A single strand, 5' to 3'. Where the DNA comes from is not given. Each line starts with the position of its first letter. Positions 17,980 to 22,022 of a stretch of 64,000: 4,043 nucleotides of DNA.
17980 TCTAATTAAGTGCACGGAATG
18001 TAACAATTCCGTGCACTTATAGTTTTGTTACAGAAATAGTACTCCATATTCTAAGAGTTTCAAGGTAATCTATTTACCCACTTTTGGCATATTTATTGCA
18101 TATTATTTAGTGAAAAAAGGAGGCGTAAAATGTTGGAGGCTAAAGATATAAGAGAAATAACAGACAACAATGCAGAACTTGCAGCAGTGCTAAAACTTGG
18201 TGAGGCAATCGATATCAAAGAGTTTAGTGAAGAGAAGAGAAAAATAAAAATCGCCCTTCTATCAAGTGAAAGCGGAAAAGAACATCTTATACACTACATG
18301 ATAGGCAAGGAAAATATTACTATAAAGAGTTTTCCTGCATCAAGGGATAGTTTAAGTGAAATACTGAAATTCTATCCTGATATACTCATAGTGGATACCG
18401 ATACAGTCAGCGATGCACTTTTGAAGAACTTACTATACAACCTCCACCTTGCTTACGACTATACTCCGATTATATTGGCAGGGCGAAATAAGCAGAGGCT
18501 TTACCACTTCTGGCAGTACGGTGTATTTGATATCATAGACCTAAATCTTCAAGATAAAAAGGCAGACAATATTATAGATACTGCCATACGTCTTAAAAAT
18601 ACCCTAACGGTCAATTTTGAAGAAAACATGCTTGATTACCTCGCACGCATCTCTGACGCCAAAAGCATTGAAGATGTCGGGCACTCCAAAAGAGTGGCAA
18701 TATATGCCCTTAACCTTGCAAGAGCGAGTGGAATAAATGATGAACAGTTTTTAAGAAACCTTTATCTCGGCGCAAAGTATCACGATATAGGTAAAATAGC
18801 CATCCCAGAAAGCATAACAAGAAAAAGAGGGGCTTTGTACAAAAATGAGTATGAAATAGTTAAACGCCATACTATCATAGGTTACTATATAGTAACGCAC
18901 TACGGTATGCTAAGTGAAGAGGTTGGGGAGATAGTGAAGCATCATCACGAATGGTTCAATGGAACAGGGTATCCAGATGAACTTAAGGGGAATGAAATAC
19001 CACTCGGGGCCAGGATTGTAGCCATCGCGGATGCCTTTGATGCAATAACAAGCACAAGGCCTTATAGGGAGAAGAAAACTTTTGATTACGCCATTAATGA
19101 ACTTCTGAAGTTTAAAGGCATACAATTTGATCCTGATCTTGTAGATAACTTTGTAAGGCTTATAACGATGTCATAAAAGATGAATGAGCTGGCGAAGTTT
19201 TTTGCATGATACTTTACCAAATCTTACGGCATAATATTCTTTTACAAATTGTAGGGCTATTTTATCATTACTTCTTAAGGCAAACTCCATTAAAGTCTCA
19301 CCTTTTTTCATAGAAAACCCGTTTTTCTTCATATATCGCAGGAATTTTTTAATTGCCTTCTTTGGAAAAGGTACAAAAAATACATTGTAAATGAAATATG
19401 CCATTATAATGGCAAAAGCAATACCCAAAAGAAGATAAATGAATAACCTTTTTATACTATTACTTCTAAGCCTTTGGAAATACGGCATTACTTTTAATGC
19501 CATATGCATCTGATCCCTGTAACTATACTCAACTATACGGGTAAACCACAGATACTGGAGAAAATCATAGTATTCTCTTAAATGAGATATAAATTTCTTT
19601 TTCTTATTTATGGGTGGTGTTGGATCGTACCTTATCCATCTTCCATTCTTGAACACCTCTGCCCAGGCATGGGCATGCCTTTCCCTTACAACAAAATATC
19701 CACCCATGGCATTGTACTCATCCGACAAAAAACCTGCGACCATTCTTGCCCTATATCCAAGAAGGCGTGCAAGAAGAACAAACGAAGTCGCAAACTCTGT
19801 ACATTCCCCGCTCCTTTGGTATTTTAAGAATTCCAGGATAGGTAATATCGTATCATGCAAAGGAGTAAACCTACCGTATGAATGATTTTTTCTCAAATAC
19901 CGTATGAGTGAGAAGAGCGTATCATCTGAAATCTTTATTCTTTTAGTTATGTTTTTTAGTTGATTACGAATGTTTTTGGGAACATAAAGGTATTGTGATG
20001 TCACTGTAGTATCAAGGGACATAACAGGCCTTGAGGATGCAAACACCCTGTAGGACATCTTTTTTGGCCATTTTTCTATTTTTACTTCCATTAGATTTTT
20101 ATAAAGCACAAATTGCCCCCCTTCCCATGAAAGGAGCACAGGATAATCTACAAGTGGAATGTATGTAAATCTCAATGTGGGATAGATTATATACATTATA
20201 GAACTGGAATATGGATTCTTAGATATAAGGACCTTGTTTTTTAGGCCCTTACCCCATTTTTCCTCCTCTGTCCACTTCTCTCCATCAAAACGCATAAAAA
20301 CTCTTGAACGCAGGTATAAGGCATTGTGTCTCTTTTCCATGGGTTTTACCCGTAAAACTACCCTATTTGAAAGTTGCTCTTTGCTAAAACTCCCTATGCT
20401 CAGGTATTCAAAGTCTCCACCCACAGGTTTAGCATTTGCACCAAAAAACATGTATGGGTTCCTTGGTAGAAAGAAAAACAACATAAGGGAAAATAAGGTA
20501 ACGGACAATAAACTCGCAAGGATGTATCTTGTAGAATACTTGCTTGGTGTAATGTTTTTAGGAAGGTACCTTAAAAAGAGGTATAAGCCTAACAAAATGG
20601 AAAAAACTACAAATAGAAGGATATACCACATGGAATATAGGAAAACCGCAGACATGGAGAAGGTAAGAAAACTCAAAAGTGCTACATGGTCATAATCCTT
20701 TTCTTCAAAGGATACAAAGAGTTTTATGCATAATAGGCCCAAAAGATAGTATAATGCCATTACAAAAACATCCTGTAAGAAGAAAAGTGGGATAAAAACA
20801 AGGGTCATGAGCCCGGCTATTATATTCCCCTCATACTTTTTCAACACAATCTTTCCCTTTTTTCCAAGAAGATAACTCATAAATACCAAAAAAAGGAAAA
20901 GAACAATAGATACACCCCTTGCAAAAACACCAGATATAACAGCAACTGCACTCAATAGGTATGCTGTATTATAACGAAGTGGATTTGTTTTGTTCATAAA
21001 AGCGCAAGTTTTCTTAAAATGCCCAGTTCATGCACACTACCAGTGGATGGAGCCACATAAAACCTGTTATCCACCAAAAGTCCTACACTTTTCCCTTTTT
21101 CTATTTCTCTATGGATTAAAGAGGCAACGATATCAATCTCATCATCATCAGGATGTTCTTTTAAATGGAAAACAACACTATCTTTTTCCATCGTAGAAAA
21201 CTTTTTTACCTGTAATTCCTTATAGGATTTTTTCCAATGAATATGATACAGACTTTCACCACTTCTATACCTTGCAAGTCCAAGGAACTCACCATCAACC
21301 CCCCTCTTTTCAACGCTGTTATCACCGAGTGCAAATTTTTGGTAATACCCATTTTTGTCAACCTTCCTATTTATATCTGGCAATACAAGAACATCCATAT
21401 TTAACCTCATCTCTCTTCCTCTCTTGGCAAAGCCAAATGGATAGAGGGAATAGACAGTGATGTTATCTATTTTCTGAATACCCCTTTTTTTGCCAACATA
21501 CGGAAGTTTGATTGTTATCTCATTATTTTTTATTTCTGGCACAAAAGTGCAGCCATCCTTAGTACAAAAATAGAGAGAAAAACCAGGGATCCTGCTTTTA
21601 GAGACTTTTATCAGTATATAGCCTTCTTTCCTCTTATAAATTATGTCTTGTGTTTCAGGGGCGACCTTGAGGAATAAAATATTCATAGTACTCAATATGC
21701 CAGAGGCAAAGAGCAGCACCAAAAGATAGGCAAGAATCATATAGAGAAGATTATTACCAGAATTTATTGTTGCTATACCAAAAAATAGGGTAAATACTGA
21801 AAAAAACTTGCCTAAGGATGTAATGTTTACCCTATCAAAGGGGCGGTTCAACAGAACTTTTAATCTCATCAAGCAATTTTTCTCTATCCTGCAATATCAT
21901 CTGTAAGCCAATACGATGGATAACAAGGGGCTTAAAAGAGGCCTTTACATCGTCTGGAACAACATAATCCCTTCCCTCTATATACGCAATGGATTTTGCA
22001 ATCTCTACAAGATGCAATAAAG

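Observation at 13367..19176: Candidate kinase-gated sigma54 relay controlling a c-di-NMP phosphodiesterase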

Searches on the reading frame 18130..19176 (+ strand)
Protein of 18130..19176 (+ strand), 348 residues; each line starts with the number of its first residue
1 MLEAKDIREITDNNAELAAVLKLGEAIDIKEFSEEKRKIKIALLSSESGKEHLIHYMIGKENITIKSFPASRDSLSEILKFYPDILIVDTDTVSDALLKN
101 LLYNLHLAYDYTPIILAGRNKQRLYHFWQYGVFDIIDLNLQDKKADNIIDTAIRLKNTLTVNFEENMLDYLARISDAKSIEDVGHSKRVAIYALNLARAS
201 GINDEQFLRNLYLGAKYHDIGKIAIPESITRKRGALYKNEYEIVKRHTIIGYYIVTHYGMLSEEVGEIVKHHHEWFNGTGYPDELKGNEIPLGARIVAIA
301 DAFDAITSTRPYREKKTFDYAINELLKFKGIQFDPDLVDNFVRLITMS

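Call 3: search_protein_families(library=pfam, proteins=[window:18130-19176:+], max_evalue=0.01)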
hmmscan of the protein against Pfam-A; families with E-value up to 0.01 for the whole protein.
window:18130-19176:+ (348 aa): 2 families
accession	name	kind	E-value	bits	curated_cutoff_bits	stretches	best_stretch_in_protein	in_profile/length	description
PF13487.12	HD_5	-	5.8e-35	121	27.2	1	183-337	15-170/170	HD domain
PF01966.28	HD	-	1.8e-22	80.3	22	1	184-305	3-115/116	HD domain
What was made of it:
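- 18130..19176 (+): 348-aa HD-GYP phosphodiesterase with a conserved N-terminal domain of about 165 aa of unassigned family. A strong SD GGAGG lies at 18119-18123. HD_5 121 bits (call 3).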

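Call 66: search_solved_structures(query=window:18130-19173:+, max_evalue=0.00001, show_alignments=1)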
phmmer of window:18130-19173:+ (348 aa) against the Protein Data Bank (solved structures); distinct sequences matched with E-value up to 0.00001: 6.
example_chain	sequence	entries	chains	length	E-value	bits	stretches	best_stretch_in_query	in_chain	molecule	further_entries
4mcw_A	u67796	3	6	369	3.5e-33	118.7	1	164-345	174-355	Metal dependent phosphohydrolase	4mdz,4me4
5z7c_A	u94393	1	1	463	6.3e-31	111.2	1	168-326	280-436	3'3'-cGAMP-specific phosphodiesterase 3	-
9rbz_A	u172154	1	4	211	2.4e-19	73.2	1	174-346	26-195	HD domain/sensory box protein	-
9rc0_A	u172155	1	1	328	7.8e-19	71.5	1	174-346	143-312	HD domain/sensory box protein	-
4r8z_A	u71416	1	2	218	1.4e-17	67.4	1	171-344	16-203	Cyclic di-GMP phosphodiesterase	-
3tm8_A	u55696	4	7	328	2.4e-06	30.5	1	184-307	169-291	Uncharacterized protein | Uncharacterized protein Bd1817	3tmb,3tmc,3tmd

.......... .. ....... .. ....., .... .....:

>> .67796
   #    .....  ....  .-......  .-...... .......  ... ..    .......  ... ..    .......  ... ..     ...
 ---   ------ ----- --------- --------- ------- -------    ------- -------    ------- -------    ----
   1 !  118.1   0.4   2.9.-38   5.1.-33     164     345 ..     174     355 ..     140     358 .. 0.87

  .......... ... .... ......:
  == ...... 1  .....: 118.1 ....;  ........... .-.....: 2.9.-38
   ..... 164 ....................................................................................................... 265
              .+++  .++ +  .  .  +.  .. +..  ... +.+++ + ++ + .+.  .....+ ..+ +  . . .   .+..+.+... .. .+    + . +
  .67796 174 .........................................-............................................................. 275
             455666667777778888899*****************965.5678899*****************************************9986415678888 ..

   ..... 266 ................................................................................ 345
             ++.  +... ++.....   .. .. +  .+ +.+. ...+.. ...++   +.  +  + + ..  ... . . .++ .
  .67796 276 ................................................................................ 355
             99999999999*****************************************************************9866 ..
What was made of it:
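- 18130..19176 (+): PDB PmGH 4mcw E 3.5e-33 and V-cGAP3 5z7c E 6e-31 (call 66).
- On HD-GYP cyclic-dinucleotide phosphodiesterases: PmGH E 3.5e-33 (call 66). Both PmGH (c-di-GMP) and V-cGAP3 (cGAMP) are close (call 66).
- Closest known: HD-GYP phosphodiesterases PmGH. Same: HD_5 catalytic domain with HD and GYP motifs; E 3.5e-33 and 6e-31 to the solved enzymes (call 66).
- The HD-GYP is homologous to the active enzymes PmGH and V-cGAP3 (call 66).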

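Call 70: find_related_loci(query=A9, collection=genome_contigs, flank=3500)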
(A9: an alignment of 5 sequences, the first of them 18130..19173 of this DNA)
Query A9 (348 aa) in genome_contigs; peptide patterns used: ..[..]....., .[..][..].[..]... (x = any residue, [..] = any of these).
98 stretches matched a pattern; 3 encode a relative of the query (tblastn E <= 1e-3); 3 distinct loci.
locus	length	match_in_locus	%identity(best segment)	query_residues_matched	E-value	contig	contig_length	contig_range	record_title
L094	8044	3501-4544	75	1-348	0e+0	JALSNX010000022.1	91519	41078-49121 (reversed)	MAG: candidate division WOR-3 bacterium isolate 356-284_metabat1_scaf2bin.077 356-284_scaffold_47_c1, whole genome shotg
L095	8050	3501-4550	66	1-348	2e-161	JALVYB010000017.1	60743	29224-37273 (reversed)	MAG: candidate division WOR-3 bacterium isolate M10_metabat2_scaf2bin.168 M10_NODE_151_length_60743_cov_5.706893, whole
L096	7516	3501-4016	39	168-337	3e-32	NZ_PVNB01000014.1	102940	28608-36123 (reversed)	Orenia metallireducens strain MSL40 Ga0139028_114, whole genome shotgun sequence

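Call 97: search_protein_families(library=padloc, proteins=[window:18130-19173:+], max_evalue=0.001)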
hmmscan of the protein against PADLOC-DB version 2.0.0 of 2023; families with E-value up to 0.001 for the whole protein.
window:18130-19173:+ (348 aa): 2 families
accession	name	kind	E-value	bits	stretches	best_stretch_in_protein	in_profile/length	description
PDLC01254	Cas3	-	1.5e-06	26.5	1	184-285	11-95/164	CAS-I; effector_G3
PDLC00940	Cas3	-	9.6e-06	23.9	1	185-304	4-114/178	CRISPR-associated endonuclease Cas3-HD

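Call 98: search_protein_families(library=ncbifam, proteins=[window:18130-19173:+], max_evalue=0.00001)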
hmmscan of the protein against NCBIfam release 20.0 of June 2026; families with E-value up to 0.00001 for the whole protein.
window:18130-19173:+ (348 aa): 2 families
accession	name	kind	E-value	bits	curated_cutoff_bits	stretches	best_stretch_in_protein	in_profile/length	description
NF053512.1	nitric_RR_NosR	exception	2.6e-33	115.7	400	1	158-346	169-355/422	response regulator c-di-GMP phosphodiesterase, NosR family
TIGR00277.1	HDIG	domain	6.9e-08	32.3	27.6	1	184-274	7-83/84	HDIG domain-containing metalloprotein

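Call 104: find_homologous_proteins(query=window:18130-19173:+, max_evalue=1e-40)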
Query window:18130-19173:+ (348 aa): 44 proteins with E <= 1e-40 among 5848 candidates.
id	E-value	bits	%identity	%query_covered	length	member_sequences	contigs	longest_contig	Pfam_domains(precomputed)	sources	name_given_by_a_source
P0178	8.9e-226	767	100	100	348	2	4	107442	PF13487.13,PF01966.29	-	-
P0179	6.4e-188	642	82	100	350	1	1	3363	PF13487.13,PF01966.29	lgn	-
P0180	1.6e-174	598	75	100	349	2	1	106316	PF13487.13,PF01966.29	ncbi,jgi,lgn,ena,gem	-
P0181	7.9e-174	596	81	92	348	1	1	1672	PF13487.13,PF01966.29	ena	-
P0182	5.8e-167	573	73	99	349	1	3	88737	PF13487.13,PF01966.29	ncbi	-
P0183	2.1e-157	542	70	100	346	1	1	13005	PF13487.13,PF01966.29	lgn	-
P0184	3.9e-155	534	66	100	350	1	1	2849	PF13487.13,PF01966.29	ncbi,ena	-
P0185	7.7e-154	530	66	100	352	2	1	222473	PF13487.13,PF01966.29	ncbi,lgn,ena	-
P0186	3.5e-153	528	65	100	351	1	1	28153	PF13487.13,PF01966.29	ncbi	-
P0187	1.1e-148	513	63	100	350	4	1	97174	PF13487.13,PF01966.29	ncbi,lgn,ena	-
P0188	6.1e-52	195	37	52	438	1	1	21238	PF08668.19,PF13487.13,PF01966.29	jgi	jgi:HD-GYP domain-containing protein (c-di-GMP phosphodiesterase class II)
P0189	2.6e-50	190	47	52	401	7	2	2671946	PF08668.19,PF13487.13,PF01966.29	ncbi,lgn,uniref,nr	ncbi:HD-GYP domain-containing protein [Neomoorella humiferrea]|uniref:Cyclic di-GMP phosphodiesteras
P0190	8.3e-50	188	40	51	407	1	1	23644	PF08668.19,PF13487.13,PF01966.29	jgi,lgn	jgi:HD-GYP domain-containing protein (c-di-GMP phosphodiesterase class II)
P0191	4.0e-49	186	44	50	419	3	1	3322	PF08668.19,PF13487.13,PF01966.29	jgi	jgi:HD-GYP domain-containing protein (c-di-GMP phosphodiesterase class II)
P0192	1.7e-48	184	37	55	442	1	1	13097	PF08668.19,PF13487.13,PF01966.29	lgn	-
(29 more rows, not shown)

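Call 105: find_encoding_contigs(protein=P0187, flank=6000, max_places=2)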
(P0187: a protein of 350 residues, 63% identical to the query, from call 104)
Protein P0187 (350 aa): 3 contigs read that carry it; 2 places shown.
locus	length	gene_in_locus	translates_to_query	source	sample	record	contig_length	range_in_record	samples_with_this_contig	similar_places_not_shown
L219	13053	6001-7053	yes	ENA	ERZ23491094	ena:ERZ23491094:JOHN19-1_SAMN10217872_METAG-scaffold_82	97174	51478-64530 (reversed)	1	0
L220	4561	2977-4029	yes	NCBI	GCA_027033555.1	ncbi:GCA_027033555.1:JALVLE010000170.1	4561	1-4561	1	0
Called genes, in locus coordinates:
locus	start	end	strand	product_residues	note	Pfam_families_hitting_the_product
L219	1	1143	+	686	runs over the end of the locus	PF19838:LptD_2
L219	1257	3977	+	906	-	PF00069:Pkinase, PF07714:PK_Tyr_Ser-Thr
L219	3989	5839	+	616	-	PF01590:GAF, PF13185:GAF_2, PF13492:GAF_3 (faint), PF00158:Sigma54_activat, PF14532:Sigma54_activ_2, PF07728:AAA_5 (weak), PF25601:AAA_lid_14, PF02954:HTH_8 (weak)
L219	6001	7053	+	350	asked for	PF13487:HD_5, PF01966:HD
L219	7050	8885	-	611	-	PF11992:TgpA_N, PF01841:Transglut_core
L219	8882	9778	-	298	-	-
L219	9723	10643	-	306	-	PF20030:bpMoxR (weak), PF01078:Mg_chelatase (faint), PF00004:AAA, PF00493:MCM (weak), PF05496:RuvB_N, PF07726:AAA_3, PF07728:AAA_5, PF17863:AAA_lid_2, +2 more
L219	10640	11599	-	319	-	PF00990:GGDEF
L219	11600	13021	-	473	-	PF02934:GatB_N, PF02637:GatB_Yqey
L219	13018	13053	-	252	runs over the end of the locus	PF01784:DUF34_NIF3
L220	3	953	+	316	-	?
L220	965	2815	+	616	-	PF01590:GAF, PF13185:GAF_2, PF13492:GAF_3 (faint), PF00158:Sigma54_activat, PF14532:Sigma54_activ_2, PF07728:AAA_5 (weak), PF25601:AAA_lid_14, PF02954:HTH_8 (weak)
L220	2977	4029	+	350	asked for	PF13487:HD_5, PF01966:HD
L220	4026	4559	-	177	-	?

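Call 106: find_encoding_contigs(protein=P0183, flank=6000, max_places=2)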
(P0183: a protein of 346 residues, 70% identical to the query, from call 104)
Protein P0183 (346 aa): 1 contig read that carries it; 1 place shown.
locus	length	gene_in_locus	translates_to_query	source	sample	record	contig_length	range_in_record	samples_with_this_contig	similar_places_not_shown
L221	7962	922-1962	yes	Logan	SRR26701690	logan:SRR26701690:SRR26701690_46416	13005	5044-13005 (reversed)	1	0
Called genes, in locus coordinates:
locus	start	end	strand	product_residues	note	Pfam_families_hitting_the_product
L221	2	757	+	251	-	?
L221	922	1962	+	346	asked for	PF13487:HD_5, PF01966:HD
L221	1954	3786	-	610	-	PF11992:TgpA_N, PF01841:Transglut_core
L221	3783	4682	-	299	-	-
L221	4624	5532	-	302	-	PF00493:MCM (weak), PF20030:bpMoxR, PF00158:Sigma54_activat (faint), PF05496:RuvB_N, PF00004:AAA, PF07726:AAA_3, PF07728:AAA_5, PF17863:AAA_lid_2, +1 more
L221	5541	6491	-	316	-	PF00990:GGDEF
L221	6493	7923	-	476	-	PF02934:GatB_N, PF02637:GatB_Yqey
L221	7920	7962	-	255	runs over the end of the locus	PF01784:DUF34_NIF3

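Call 107: find_encoding_contigs(protein=P0182, flank=6000, max_places=2)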
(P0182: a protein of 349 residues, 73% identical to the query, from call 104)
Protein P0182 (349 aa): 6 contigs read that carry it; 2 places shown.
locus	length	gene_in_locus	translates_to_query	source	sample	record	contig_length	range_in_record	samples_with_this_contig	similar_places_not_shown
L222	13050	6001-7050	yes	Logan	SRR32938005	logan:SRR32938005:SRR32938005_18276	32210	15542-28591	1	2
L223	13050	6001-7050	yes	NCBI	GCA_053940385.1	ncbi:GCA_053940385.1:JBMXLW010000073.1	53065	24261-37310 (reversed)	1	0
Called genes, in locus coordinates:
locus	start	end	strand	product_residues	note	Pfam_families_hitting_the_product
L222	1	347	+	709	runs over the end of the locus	PF19838:LptD_2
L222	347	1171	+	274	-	-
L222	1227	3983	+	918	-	PF00069:Pkinase, PF07714:PK_Tyr_Ser-Thr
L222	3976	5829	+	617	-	PF01590:GAF, PF13185:GAF_2, PF13492:GAF_3 (faint), PF00158:Sigma54_activat, PF14532:Sigma54_activ_2, PF07728:AAA_5, PF25601:AAA_lid_14, PF02954:HTH_8 (weak)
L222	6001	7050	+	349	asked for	PF13487:HD_5, PF01966:HD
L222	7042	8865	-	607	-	PF11992:TgpA_N, PF01841:Transglut_core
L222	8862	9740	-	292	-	-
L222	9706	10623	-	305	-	PF00493:MCM (weak), PF20030:bpMoxR, PF01078:Mg_chelatase (faint), PF05496:RuvB_N, PF00004:AAA, PF07726:AAA_3, PF07728:AAA_5, PF17863:AAA_lid_2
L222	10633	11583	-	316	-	PF00990:GGDEF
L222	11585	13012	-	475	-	PF02934:GatB_N, PF02637:GatB_Yqey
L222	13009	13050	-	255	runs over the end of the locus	PF01784:DUF34_NIF3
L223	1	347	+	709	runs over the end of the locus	PF19838:LptD_2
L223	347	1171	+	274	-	-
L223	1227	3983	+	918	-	PF00069:Pkinase, PF07714:PK_Tyr_Ser-Thr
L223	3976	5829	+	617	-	PF01590:GAF, PF13185:GAF_2, PF13492:GAF_3 (faint), PF00158:Sigma54_activat, PF14532:Sigma54_activ_2, PF07728:AAA_5, PF25601:AAA_lid_14, PF02954:HTH_8 (weak)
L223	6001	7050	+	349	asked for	PF13487:HD_5, PF01966:HD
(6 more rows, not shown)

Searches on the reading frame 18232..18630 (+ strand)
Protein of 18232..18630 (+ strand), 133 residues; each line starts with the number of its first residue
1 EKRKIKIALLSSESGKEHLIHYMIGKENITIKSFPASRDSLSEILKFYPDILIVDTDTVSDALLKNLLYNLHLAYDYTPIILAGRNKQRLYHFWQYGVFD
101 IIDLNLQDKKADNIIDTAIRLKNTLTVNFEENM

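Call 91: search_solved_structures(query=A12, max_evalue=10, show_alignments=2)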
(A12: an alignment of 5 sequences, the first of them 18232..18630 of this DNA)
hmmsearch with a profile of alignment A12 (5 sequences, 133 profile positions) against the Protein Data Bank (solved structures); distinct sequences matched with E-value up to 10: 2.
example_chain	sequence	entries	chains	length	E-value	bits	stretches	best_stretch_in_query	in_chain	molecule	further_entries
5u5i_A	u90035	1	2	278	1.4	12.4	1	23-56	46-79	HTPA Reductase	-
5u5n_A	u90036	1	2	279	1.4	12.4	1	23-56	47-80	HTPA Reductase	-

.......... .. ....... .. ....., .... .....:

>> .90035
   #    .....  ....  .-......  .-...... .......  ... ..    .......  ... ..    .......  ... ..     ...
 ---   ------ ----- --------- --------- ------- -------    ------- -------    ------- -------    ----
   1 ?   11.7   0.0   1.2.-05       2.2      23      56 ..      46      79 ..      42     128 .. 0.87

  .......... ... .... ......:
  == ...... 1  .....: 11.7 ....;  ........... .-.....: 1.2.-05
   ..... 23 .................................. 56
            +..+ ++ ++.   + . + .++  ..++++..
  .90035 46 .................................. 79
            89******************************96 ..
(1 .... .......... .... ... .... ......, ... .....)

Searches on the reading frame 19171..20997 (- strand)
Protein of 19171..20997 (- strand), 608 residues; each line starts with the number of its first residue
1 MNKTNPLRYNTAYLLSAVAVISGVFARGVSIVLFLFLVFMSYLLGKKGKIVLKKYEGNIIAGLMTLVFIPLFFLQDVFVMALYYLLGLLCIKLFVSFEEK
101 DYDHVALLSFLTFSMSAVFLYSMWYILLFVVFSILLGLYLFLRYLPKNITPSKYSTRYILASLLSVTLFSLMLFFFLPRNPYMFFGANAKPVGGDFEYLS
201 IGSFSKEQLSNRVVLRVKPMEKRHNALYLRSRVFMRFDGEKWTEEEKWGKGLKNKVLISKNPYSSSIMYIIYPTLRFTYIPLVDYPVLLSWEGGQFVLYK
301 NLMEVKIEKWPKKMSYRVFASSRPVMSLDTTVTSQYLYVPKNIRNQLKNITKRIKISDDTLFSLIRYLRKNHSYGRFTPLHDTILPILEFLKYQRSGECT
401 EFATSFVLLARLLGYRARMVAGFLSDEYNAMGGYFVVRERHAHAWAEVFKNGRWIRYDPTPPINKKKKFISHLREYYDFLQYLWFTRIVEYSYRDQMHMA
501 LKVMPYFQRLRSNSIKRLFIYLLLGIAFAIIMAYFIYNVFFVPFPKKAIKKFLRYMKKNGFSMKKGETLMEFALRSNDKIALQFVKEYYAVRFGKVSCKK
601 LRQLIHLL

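Call 3: search_protein_families(library=pfam, proteins=[window:19171-20997:-], max_evalue=0.01)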
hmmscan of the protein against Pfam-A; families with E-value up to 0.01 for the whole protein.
window:19171-20997:- (608 aa): 2 families
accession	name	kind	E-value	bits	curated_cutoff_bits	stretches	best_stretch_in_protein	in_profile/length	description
PF11992.13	TgpA_N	-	4.6e-25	88.8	30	1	14-290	3-299/333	TgpA N-terminal domain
PF01841.26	Transglut_core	-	4.4e-19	69.2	23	1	355-459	12-108/108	Transglutaminase-like superfamily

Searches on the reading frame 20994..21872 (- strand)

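Call 3: search_protein_families(library=pfam, proteins=[window:20994-21872:-], max_evalue=0.01)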
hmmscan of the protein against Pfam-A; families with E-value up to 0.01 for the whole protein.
window:20994-21872:- (292 aa): 0 families

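Call 54: search_protein_families(library=pfam, proteins=[window:20994-21869:-], max_evalue=1)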
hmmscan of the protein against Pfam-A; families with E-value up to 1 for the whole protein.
window:20994-21869:- (291 aa): 1 family
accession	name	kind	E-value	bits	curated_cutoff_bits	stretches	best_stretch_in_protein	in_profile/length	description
PF20197.3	DUF6560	-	0.051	14.2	27.8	1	18-80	51-113/174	Family of unknown function (DUF6560)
